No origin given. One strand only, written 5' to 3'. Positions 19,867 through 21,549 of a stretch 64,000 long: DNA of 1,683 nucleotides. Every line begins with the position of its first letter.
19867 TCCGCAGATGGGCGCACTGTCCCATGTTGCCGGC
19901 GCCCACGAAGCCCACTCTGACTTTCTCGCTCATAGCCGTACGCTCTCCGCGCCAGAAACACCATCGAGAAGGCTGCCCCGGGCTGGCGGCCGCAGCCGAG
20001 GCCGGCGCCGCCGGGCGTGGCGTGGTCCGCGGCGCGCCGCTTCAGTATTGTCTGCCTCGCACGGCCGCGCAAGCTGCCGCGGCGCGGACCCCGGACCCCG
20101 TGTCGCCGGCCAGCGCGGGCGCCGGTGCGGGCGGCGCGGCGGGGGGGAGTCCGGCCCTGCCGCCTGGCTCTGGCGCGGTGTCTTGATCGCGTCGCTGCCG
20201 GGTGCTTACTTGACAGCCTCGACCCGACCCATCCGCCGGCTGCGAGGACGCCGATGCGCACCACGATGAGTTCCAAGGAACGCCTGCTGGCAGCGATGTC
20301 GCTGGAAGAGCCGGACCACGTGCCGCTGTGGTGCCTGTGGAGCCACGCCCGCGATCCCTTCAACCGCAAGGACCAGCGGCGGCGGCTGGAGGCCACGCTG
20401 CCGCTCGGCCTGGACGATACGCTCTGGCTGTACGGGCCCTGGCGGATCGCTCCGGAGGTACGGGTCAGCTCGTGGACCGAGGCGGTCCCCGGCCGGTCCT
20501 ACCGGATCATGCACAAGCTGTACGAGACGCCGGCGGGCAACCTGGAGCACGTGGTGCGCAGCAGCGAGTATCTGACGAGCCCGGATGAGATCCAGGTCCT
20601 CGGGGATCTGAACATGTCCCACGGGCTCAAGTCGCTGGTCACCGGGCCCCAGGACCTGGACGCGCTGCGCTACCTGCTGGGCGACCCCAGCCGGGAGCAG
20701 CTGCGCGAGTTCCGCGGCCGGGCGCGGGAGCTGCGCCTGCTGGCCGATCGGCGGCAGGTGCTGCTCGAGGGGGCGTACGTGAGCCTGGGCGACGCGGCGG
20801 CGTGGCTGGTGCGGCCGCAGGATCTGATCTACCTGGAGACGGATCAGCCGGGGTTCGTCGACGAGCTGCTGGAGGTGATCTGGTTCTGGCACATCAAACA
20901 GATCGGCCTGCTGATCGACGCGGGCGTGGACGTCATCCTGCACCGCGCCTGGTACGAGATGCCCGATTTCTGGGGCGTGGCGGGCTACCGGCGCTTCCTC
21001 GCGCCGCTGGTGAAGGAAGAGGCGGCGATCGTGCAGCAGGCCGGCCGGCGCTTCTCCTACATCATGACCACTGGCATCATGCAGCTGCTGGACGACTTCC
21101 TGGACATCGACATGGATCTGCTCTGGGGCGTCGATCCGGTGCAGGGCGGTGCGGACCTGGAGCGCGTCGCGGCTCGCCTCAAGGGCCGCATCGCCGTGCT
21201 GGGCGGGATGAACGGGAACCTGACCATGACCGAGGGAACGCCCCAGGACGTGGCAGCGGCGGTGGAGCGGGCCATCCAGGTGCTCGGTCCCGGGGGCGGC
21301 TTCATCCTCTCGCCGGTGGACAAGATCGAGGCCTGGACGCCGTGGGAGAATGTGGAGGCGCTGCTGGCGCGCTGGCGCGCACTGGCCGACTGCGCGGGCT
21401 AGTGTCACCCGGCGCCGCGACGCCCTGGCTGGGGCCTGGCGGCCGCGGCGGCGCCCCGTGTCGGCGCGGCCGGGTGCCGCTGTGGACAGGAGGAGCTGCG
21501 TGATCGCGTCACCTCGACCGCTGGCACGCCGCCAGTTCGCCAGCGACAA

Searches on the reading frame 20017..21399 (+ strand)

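Call 71: search_protein_families(library=pfam, proteins=[window:20017-21399:+], max_evalue=0.00001)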
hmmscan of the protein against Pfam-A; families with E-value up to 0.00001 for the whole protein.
window:20017-21399:+ (461 aa): 1 family
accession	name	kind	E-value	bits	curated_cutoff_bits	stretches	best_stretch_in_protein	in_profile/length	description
PF01208.23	URO-D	-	2.6e-14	53.5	23.9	1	261-452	150-342/346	Uroporphyrinogen decarboxylase (URO-D)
